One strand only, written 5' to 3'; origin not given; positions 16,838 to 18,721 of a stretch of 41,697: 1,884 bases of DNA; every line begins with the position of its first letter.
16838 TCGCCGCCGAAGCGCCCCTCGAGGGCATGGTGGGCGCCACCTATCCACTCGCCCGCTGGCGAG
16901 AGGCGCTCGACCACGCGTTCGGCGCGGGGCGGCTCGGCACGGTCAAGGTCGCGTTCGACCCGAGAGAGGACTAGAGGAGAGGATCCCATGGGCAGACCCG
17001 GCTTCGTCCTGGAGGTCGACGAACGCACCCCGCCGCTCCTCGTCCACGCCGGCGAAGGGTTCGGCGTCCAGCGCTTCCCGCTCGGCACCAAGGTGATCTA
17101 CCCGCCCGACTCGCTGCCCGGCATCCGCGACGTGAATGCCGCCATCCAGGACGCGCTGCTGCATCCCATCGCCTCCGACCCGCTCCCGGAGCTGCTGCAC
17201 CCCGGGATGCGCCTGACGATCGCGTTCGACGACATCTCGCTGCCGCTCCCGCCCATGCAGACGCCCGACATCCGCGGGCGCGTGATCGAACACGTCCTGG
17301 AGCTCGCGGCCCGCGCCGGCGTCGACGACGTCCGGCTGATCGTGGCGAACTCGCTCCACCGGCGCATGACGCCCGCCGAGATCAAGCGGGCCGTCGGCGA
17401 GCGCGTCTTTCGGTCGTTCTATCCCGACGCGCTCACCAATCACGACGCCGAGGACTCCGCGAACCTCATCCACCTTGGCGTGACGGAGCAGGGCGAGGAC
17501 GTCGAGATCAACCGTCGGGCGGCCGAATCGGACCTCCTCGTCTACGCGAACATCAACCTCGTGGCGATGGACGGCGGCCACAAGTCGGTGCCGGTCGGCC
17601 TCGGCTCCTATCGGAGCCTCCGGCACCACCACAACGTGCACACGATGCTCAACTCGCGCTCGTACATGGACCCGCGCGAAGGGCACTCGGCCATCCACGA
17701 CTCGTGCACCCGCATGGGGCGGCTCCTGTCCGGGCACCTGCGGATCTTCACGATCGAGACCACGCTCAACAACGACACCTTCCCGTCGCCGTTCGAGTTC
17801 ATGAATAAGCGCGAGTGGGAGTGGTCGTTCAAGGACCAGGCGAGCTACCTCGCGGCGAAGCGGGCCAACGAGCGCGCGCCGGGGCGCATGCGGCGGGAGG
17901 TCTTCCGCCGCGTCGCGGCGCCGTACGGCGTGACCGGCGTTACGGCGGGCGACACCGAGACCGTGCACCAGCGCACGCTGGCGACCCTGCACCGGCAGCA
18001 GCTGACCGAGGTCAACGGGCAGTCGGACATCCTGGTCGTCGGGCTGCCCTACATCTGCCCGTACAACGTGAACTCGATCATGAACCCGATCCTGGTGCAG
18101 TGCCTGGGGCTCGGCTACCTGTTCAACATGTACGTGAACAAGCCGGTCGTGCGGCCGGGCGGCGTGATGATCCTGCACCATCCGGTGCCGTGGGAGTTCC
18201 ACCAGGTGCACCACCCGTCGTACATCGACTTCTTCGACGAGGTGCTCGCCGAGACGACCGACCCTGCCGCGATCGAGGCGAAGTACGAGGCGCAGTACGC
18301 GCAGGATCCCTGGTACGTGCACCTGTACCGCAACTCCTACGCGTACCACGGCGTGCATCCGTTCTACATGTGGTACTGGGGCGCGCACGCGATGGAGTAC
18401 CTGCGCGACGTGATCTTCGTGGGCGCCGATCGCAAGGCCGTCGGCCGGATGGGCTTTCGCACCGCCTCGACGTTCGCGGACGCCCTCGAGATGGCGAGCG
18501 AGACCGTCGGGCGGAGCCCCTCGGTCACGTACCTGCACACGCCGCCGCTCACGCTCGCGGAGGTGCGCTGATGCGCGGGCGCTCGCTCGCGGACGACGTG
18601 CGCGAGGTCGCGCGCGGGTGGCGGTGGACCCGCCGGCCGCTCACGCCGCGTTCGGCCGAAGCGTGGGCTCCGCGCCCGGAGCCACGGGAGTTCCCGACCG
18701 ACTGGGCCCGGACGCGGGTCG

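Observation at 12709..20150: Translationally coupled lipid-type operon built around a nickel-pincer (LarA-family) enzyme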

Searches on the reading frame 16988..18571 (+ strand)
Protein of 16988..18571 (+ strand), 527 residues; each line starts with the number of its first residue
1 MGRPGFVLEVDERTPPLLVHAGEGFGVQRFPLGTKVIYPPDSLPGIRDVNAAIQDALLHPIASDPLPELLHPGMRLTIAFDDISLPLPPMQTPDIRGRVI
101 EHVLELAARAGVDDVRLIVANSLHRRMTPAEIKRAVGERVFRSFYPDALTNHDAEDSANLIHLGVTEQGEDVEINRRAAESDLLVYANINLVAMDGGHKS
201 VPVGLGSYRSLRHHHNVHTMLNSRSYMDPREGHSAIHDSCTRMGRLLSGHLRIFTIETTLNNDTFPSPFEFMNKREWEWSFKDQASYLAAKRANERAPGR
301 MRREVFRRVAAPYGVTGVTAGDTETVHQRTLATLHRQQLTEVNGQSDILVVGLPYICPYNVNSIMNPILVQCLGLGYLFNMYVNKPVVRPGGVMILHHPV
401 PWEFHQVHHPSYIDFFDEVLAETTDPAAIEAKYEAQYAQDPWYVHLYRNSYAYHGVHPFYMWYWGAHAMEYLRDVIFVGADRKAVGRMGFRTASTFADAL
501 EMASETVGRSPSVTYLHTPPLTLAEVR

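Call 7: search_protein_families(library=pfam, proteins=[window:16988-18571:+], max_evalue=0.01)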
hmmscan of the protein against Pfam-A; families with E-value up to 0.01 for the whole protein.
window:16988-18571:+ (527 aa): 1 family
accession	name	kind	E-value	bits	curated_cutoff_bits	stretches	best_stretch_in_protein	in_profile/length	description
PF09861.14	Lar_N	-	1.5e-40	139.1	23.3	1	37-225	18-201/204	Lactate racemase N-terminal domain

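Call 8: search_protein_families(library=ncbifam, proteins=[window:16988-18571:+], max_evalue=0.01)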
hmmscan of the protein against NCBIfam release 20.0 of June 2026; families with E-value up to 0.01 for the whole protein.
window:16988-18571:+ (527 aa): 5 families
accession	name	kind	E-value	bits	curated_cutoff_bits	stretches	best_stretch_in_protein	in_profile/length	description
NF052592.1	LarAH_14_15_16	equivalog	1.5e-271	901.3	740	1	6-527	1-520/520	NPN-dependent hydroxyacid isomerase, LarAH14/15/16 family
NF052593.1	NPN_racem_MAR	equivalog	1.1e-24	86.8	500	1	36-227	22-206/415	nickel-dependent malate racemase, LarAH6 family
NF052525.1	NPN_LarAH10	equivalog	5.1e-24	84.7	540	1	41-228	28-212/426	NPN-dependent 2-hydroxyacid racemase, LarAH10 family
NF033504.2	Ni_dep_LarA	equivalog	2e-20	72.9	460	1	51-231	39-214/422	nickel-dependent lactate racemase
NF052595.1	NPN_LarAH5_MAR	equivalog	1.2e-17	64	462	1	38-217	23-197/415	nickel-dependent malate racemase, LarAH5 family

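Call 17: find_homologous_proteins(query=window:16988-18568:+, max_evalue=1e-10)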
Query window:16988-18568:+ (527 aa): 6884 proteins with E <= 1e-10 among 8000 candidates; the best 120 are listed.
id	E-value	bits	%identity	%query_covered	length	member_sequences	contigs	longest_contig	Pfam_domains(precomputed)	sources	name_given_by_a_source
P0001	0.0e+0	1204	98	100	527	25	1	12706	PF09861.15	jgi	jgi:hypothetical protein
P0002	0.0e+0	1048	84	100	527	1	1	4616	PF09861.15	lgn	-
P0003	0.0e+0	1042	84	100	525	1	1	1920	PF09861.15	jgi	jgi:hypothetical protein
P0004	0.0e+0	1041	84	100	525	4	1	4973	PF09861.15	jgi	jgi:hypothetical protein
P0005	0.0e+0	1040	84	100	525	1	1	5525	PF09861.15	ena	-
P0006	0.0e+0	1036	84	100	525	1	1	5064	PF09861.15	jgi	jgi:hypothetical protein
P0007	0.0e+0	1034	84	100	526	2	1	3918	PF09861.15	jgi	jgi:lactate racemase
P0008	0.0e+0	1034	83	100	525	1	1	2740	PF09861.15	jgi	jgi:hypothetical protein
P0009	0.0e+0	1030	83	100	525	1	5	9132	PF09861.15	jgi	jgi:lactate racemase-like protein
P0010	0.0e+0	1029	83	100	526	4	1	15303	PF09861.15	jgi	jgi:hypothetical protein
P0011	0.0e+0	1029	82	100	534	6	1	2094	PF09861.15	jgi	jgi:lactate racemase-like protein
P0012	0.0e+0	1029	83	99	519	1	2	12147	PF09861.15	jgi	jgi:hypothetical protein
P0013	0.0e+0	1029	83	100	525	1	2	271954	PF09861.15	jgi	jgi:hypothetical protein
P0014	0.0e+0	1028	83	100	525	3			PF09861.15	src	-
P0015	0.0e+0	1028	83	99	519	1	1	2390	PF09861.15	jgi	-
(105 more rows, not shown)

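Call 20: find_related_loci(query=A1, collection=genome_contigs, flank=10000)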
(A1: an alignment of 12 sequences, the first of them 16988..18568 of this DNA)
Query A1 (527 aa) in genome_contigs; peptide patterns used: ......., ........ (x = any residue, [..] = any of these).
600 stretches matched a pattern (row limit reached: there are more); 599 encode a relative of the query (tblastn E <= 1e-3); the best 80 are kept; 80 distinct loci.
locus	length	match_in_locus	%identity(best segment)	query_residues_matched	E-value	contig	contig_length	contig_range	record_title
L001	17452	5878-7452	81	1-527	0e+0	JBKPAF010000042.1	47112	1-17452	MAG: Actinomycetota bacterium isolate GB_HAYS_MAG_00013 GB_HAYS_000000447715, whole genome shotgun sequence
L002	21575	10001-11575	82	1-527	0e+0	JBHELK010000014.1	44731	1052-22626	MAG: Actinomycetota bacterium isolate S2_bin.11.orig S2_k141_689687, whole genome shotgun sequence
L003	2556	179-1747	80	3-527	0e+0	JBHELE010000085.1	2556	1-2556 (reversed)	MAG: Actinomycetota bacterium isolate S1_bin.2.orig S1_k141_3238573, whole genome shotgun sequence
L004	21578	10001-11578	78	3-527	0e+0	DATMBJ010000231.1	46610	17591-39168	MAG TPA_asm: Actinomycetota bacterium isolate SMAG_U13350 k141_346539, whole genome shotgun sequence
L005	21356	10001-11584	75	1-527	0e+0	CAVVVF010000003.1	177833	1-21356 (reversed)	MAG: uncultured Actinomycetes bacterium isolate MFD03899.bin.2.35 genome assembly, contig: contig_26242, whole genome sh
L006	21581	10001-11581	74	3-527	0e+0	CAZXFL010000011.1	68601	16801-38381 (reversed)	MAG TPA_asm: uncultured Actinomycetes bacterium isolate SRP119689_co1_219 genome assembly, contig: NODE_430_length_68601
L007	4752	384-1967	73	1-527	0e+0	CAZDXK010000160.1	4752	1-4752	MAG TPA_asm: uncultured Actinomycetes bacterium isolate SRP136066_co1_143 genome assembly, contig: NODE_32648_length_475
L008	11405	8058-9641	72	1-527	0e+0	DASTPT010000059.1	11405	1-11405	MAG TPA_asm: Actinomycetota bacterium isolate SMAG_U2204 k141_51546, whole genome shotgun sequence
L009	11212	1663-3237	73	1-527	0e+0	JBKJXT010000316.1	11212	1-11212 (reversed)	MAG: Actinomycetota bacterium isolate swi_bin.182 k127_8343369, whole genome shotgun sequence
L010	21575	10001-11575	72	1-527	0e+0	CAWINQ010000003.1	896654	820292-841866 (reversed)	MAG: uncultured Actinomycetota bacterium isolate MFD05442.bin.3.622 genome assembly, contig: contig_3329, whole genome s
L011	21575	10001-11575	72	1-527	0e+0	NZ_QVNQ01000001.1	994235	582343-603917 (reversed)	Actinomadura spongiicola strain LHW52907 scaffold1, whole genome shotgun sequence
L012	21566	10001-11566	73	4-527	0e+0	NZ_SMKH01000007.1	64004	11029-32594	Actinomadura sp. KC345 NODE_7_length_64004_cov_16.4305, whole genome shotgun sequence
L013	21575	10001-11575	72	1-527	0e+0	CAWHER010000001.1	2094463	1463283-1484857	MAG: uncultured Actinomycetota bacterium isolate MFD00822.bin.2.25 genome assembly, contig: contig_47302, whole genome s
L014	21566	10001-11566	73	4-527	0e+0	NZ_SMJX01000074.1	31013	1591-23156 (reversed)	Actinomadura sp. KC216 NODE_74_length_31013_cov_15.2207, whole genome shotgun sequence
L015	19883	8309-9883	72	1-527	0e+0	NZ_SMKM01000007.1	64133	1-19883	Actinomadura sp. GC306 NODE_7_length_64133_cov_19.9474, whole genome shotgun sequence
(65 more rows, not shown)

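Call 23: find_encoding_contigs(protein=P0001, flank=10000, max_places=3)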
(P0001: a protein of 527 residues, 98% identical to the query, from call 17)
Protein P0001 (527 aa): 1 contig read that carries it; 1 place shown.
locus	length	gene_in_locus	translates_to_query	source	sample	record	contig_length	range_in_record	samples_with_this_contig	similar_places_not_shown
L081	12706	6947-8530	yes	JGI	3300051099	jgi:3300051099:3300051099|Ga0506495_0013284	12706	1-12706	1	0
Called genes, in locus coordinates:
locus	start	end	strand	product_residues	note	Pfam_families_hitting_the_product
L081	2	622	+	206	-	?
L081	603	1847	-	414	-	PF07992:Pyr_redox_2, PF00070:Pyr_redox, PF14759:Reductase_C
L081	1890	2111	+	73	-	-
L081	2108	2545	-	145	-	-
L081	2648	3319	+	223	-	PF01066:CDP-OH_P_transf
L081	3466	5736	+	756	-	PF01370:Epimerase, PF07993:NAD_binding_4, PF00702:Hydrolase (faint), PF03015:Sterile (weak), PF12710:HAD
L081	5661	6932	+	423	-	PF08240:ADH_N, PF00107:ADH_zinc_N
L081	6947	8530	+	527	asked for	PF09861:Lar_N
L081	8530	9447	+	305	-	PF01553:Acyltransferase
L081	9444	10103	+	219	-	PF00440:TetR_N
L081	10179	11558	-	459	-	PF08323:Glyco_transf_5, PF13439:Glyco_transf_4, PF13579:Glyco_trans_4_4, PF00534:Glycos_transf_1, PF13692:Glyco_trans_1_4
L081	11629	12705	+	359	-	?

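Call 30: search_solved_structures(query=window:16988-18568:+, max_evalue=0.001, show_alignments=3)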
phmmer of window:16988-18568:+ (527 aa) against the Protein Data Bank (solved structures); distinct sequences matched with E-value up to 0.001: 9.
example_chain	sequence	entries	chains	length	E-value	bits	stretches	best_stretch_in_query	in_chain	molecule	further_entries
9q2u_A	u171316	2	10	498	3.2e-31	111.9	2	36-226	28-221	Lactate racemase A | LarA-like nickel-pincer nucleotide cofactor-utilizing enzyme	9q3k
9q3j_A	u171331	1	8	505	1.3e-28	103.3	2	36-234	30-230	DUF2088 domain-containing protein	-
6d6z_A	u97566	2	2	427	5.5e-13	51.7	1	36-217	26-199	Malate racemase Mar2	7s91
6c1w_A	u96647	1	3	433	4.9e-12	48.6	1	52-245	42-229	Lactate racemase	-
5huq_A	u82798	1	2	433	4.9e-12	48.6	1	52-245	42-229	Lactate racemization operon protein LarA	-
8ezf_B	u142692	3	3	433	1.8e-11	46.7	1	52-245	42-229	Lactate racemase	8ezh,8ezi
9eia_A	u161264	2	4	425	1.1e-09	40.9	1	43-248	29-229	A broad-substrate spectrum lactate racemase A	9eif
9eid_A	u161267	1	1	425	1.1e-09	40.9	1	43-248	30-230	A broad-substrate spectrum lactate racemase A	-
2yjg_A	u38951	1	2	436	1.2e-07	34.1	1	53-217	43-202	LACTATE RACEMASE APOPROTEIN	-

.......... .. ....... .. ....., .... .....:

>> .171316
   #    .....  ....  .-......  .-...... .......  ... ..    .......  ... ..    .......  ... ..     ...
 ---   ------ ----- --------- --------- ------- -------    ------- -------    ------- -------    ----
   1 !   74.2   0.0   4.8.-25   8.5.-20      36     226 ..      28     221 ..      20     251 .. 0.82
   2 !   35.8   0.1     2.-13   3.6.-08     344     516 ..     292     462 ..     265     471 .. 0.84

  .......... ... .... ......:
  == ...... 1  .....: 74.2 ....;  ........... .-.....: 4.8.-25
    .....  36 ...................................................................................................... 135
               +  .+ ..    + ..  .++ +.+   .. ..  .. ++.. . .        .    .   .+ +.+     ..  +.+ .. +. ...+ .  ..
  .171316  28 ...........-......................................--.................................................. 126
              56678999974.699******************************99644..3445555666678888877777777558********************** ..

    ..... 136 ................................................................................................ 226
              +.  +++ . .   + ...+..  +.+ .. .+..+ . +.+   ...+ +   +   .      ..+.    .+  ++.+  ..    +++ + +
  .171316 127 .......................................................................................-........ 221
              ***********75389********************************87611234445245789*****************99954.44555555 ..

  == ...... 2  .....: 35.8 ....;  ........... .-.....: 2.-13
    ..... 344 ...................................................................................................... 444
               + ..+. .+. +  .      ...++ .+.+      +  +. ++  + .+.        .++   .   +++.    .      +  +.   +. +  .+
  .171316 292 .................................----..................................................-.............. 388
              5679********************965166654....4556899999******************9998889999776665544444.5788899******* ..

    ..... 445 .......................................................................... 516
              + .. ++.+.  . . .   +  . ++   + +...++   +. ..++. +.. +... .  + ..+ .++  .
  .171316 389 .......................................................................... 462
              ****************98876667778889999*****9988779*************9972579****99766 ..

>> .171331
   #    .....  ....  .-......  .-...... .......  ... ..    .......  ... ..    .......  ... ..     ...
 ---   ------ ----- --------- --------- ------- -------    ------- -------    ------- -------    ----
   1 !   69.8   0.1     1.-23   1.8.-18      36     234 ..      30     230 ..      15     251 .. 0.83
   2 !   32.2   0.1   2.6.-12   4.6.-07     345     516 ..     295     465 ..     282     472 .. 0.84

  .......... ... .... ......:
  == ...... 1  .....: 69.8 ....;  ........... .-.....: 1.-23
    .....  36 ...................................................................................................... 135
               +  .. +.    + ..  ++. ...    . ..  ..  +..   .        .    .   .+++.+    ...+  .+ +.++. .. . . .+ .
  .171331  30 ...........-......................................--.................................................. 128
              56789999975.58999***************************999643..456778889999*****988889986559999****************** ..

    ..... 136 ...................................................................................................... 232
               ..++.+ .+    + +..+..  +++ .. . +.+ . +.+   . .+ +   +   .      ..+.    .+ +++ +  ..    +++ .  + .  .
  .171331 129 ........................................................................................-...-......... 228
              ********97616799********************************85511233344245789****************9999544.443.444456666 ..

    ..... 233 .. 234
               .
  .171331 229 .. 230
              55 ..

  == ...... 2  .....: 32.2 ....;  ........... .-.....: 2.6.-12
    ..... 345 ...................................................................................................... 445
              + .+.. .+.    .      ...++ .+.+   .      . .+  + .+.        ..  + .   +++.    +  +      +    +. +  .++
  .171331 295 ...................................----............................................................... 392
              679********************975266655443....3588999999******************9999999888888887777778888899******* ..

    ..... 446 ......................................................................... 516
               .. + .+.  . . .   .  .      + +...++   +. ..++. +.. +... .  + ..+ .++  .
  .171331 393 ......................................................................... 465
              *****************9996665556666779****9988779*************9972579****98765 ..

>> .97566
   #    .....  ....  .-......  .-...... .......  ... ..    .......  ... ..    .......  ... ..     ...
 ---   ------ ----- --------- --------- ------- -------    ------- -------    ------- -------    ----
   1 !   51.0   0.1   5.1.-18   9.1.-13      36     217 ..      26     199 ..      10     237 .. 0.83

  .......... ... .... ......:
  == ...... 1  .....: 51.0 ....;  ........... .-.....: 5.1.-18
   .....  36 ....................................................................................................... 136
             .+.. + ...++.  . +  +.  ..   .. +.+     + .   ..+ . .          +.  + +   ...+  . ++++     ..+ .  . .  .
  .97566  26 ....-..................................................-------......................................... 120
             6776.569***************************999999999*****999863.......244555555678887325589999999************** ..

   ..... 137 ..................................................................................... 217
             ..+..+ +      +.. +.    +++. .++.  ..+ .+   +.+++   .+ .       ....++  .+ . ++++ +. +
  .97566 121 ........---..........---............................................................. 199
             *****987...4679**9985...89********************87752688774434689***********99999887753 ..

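Call 62: search_protein_families(library=ncbifam, proteins=[L081:3466-5736:+], max_evalue=0.00001)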
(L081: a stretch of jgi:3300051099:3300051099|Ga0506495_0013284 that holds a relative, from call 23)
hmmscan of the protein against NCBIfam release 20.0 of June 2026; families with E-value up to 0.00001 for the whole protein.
L081:3466-5736:+ (756 aa): 11 families
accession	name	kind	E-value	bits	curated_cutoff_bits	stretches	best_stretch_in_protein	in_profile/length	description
TIGR01490.1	HAD-SF-IB-hyp1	subfamily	1.3e-31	110.4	98.3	1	525-721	1-199/202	HAD-IB family hydrolase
NF052360.1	HolPasePseu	equivalog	4.6e-22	78.7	280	1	576-735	52-214/218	histidinol-phosphatase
NF052359.1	HolPaseNeis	equivalog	7.4e-21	74.9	400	1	573-737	49-219/221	histidinol-phosphatase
TIGR01746.1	Thioester-redct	subfamily_domain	4.9e-19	68.8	213.35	1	14-157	2-142/371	thioester reductase domain-containing protein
TIGR01488.1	HAD-SF-IB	subfamily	8.1e-16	58.5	45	1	525-711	1-176/177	HAD-IB family phosphatase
NF005539.0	PRK07201.1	equivalog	1.8e-12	46.8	549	1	14-166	3-139/657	SDR family oxidoreductase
NF043036.1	ErythonDh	equivalog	7.7e-07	28.6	325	1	13-156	2-130/321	D-erythronate dehydrogenase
TIGR03466.1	HpnA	hypoth_equivalog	3.9e-06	26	367.65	0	85-165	45-128/327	hopanoid-associated sugar epimerase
NF042423.1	oxyalk_red_Shew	equivalog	6.2e-06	25.5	580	0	12-49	9-44/331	2-alkyl-3-oxoalkanoate reductase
NF042422.1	oxyalk_red_OleD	equivalog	8.4e-06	25.4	580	0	13-160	2-119/329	2-alkyl-3-oxoalkanoate reductase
TIGR00338.1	serB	equivalog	9e-06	25.4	144.15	0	615-728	88-203/219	phosphoserine phosphatase SerB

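Call 70: search_solved_structures(query=L081:3466-5733:+, max_evalue=0.00001)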
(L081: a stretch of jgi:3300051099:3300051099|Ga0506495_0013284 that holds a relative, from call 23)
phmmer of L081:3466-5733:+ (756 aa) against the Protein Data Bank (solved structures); distinct sequences matched with E-value up to 0.00001: 9.
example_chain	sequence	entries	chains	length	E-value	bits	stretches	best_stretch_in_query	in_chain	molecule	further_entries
7eoz_A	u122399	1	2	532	1.9e-53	185.1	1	5-499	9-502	Fatty acyl-CoA reductase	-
3fvv_A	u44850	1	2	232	1.4e-16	63.2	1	524-737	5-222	uncharacterized protein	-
5is2_A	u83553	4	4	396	1.2e-09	40.3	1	525-728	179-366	Phosphoserine phosphatase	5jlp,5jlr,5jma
3p96_A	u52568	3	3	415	1.4e-09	40.1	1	525-728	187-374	Phosphoserine phosphatase SerB | Phosphoserine phosphatase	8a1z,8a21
5t41_A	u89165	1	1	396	2.4e-09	39.3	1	525-728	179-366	Phosphoserine phosphatase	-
5it4_A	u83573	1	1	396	5.3e-09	38.1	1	525-728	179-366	Phosphoserine phosphatase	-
5jjb_A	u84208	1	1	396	1.1e-08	37.1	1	525-728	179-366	Phosphoserine phosphatase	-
5it0_A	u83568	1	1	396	2.4e-08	36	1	525-728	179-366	Phosphoserine phosphatase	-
4u7w_A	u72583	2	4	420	6.7e-08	34.5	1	12-194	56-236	MxaA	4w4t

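Call 71: predict_structure(alignment_id=A2)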
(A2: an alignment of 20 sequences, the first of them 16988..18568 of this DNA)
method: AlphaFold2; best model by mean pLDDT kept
length: 527 residues; sequences in the alignment: 20
mean_pLDDT: 81.3   pTM: 0.86
mean pLDDT of the five models: 81.3, 80.8, 80.1, 79.8, 78.8
residues with pLDDT >= 90: 200; 70-90: 214; 50-70: 92; < 50: 21
segments of 3 or more residues with pLDDT < 50: 85-89, 356-365
pLDDT, mean of each block of 10 residues (from residue 1): 84 89 81 92 90 97 97 96 55 76 97 95 73 86 94 85 94 94 93 72 86 78 64 76 91 93 81 87 91 83 70 88 91 89 93 53 51 70 85 83 58 69 77 70 51 57 78 86 72 89 91 82 82
secondary structure, 60 per line:
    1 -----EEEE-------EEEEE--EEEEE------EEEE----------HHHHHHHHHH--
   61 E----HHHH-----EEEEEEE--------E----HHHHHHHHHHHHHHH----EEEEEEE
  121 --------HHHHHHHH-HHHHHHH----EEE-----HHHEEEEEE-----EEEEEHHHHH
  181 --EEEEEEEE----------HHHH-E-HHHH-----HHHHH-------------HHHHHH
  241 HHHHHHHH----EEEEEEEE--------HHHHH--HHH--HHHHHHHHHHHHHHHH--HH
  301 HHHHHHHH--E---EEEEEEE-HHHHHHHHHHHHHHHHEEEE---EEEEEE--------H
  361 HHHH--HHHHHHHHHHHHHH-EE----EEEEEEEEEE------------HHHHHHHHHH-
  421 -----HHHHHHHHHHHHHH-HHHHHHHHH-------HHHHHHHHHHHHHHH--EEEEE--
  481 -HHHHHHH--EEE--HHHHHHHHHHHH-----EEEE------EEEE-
elements in order: E6-9 E17-21 E24-28 E35-38 H49-58 H66-69 E75-81 H95-109 E114-120 H129-136 H138-144 E149-151 E160-165 E171-175 H176-180 E183-190 H201-204 H208-211 H217-221 H235-248 E253-260 H269-273 H281-296 H299-308 E315-321 H323-338 E339-342 E346-351 H360-364 H367-380 E388-397 H410-419 H426-439 H441-449 H457-471 E474-478 H482-488 E491-493 H496-507 E513-516 E523-526
